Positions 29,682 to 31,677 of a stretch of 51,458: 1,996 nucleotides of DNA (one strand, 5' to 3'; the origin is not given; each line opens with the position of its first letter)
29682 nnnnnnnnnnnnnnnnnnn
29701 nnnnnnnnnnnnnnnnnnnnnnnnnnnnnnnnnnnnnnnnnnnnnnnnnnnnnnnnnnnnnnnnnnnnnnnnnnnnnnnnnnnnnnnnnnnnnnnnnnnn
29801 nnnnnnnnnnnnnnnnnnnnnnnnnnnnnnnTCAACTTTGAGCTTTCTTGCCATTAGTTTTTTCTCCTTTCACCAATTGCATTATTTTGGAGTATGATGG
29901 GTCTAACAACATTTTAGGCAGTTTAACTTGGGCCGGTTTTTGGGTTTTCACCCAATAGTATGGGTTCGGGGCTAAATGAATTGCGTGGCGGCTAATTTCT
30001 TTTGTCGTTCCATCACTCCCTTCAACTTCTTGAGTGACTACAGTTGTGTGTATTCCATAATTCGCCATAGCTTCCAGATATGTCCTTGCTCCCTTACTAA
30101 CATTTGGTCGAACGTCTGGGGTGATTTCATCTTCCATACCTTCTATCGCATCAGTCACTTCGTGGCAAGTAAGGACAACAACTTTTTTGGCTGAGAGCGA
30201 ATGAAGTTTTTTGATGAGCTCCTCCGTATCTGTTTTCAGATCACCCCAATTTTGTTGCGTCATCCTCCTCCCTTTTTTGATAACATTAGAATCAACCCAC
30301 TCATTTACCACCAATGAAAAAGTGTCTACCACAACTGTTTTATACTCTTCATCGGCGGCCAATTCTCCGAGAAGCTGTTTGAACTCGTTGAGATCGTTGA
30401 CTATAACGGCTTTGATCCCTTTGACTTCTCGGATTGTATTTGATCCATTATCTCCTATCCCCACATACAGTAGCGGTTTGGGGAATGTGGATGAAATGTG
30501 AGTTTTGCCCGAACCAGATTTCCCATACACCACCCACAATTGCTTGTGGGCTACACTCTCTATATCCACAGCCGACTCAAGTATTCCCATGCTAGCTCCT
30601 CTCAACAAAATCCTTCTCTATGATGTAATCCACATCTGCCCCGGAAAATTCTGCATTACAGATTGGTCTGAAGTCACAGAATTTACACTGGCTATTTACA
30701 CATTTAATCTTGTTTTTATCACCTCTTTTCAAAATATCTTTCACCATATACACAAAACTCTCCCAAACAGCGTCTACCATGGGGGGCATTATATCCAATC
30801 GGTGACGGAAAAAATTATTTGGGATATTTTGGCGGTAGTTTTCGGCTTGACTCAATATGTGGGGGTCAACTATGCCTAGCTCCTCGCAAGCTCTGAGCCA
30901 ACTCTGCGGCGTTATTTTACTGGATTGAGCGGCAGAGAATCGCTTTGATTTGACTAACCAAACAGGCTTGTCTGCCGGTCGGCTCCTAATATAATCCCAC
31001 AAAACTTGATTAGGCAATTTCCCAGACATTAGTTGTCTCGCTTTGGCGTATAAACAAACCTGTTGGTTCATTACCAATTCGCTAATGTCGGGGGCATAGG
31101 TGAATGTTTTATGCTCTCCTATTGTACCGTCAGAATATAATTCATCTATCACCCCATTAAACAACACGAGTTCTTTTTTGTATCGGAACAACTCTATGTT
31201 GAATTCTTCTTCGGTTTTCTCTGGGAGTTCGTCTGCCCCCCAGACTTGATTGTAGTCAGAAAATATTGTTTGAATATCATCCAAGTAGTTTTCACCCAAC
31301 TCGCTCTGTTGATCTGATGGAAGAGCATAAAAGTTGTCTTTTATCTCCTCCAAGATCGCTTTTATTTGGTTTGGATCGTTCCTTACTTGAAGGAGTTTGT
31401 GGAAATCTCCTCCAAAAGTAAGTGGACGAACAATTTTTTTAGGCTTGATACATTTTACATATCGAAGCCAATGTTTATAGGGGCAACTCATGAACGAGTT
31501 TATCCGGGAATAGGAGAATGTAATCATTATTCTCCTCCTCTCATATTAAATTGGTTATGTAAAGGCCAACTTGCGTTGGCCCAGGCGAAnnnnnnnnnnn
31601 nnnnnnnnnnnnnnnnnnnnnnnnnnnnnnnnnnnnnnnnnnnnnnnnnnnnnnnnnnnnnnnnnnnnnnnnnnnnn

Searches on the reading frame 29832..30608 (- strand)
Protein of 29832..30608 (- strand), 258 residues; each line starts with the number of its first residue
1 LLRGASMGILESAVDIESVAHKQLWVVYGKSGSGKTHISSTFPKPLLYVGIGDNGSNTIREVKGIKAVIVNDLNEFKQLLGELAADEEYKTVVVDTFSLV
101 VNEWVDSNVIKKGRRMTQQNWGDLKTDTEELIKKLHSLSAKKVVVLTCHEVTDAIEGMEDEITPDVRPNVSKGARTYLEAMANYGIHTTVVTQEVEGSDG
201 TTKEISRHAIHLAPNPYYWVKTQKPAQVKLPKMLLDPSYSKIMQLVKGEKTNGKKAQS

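Call 3: search_protein_families(library=pfam, proteins=[window:29832-30608:-], max_evalue=0.1)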
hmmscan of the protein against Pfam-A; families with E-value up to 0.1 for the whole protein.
window:29832-30608:- (258 aa): 6 families
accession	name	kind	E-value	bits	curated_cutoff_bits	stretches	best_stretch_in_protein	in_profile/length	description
PF13479.12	AAA_24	-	2.3e-18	67.2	27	1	25-192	5-172/195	AAA domain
PF06745.19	ATPase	-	0.033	14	26.6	0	21-196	18-166/231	KaiC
PF13191.12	AAA_16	-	0.034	15.1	32.6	1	22-47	22-49/167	AAA ATPase domain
PF14367.12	DUF4411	-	0.07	13.4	23.5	0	138-202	67-130/159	Domain of unknown function (DUF4411)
PF13401.12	AAA_22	-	0.086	13.6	27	0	21-61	4-33/130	AAA domain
PF13671.12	AAA_33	-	0.092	13.5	27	0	24-55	1-32/143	AAA domain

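Call 4: search_protein_families(library=phrogs, proteins=[window:29832-30608:-], max_evalue=0.01)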
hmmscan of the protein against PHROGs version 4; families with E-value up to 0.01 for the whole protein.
window:29832-30608:- (258 aa): 5 families
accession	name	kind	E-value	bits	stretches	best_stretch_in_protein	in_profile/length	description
phrog_124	-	DNA, RNA and nucleotide metabolism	1.7e-27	97.8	1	19-256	40-267/382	Sak4-like ssDNA annealing protein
phrog_1366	-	unknown function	2e-05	25.3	1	22-154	14-161/307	-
phrog_8097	-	DNA, RNA and nucleotide metabolism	2.7e-05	24.1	1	16-175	255-426/598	exonuclease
phrog_2872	-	DNA, RNA and nucleotide metabolism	5.5e-05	23.8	1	26-154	6-136/219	Sak4-like ssDNA annealing protein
phrog_33091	-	unknown function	0.005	17.7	1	86-162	66-140/196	-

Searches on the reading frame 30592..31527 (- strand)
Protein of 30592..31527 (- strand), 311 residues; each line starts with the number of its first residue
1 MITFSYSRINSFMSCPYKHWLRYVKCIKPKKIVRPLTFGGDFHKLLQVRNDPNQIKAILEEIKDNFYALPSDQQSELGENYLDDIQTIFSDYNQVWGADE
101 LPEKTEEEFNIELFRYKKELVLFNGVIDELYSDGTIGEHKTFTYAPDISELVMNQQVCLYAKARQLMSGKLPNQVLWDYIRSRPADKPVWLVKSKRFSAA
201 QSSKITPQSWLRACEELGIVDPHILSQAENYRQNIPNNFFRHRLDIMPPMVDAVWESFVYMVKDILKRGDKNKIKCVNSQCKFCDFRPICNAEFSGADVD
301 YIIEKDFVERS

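Call 3: search_protein_families(library=pfam, proteins=[window:30592-31527:-], max_evalue=0.1)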
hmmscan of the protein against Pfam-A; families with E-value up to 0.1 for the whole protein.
window:30592-31527:- (311 aa): 1 family
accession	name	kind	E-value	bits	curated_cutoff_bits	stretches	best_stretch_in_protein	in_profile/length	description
PF12705.13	PDDEXK_1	-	6.3e-17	62.8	22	1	3-291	1-247/247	PD-(D/E)XK nuclease superfamily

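Call 4: search_protein_families(library=phrogs, proteins=[window:30592-31527:-], max_evalue=0.01)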
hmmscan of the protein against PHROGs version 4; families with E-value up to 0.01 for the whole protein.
window:30592-31527:- (311 aa): 4 families
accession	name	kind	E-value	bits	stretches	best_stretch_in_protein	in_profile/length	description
phrog_1218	-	DNA, RNA and nucleotide metabolism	3.2e-29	103.3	1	4-308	10-347/364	exonuclease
phrog_69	-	DNA, RNA and nucleotide metabolism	1.4e-09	38.5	1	2-179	88-262/501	exonuclease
phrog_8097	-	DNA, RNA and nucleotide metabolism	0.0011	18.8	1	3-47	2-49/598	exonuclease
phrog_1706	-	DNA, RNA and nucleotide metabolism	0.0081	16.6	0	75-300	85-252/293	CRISPR/Cas system associated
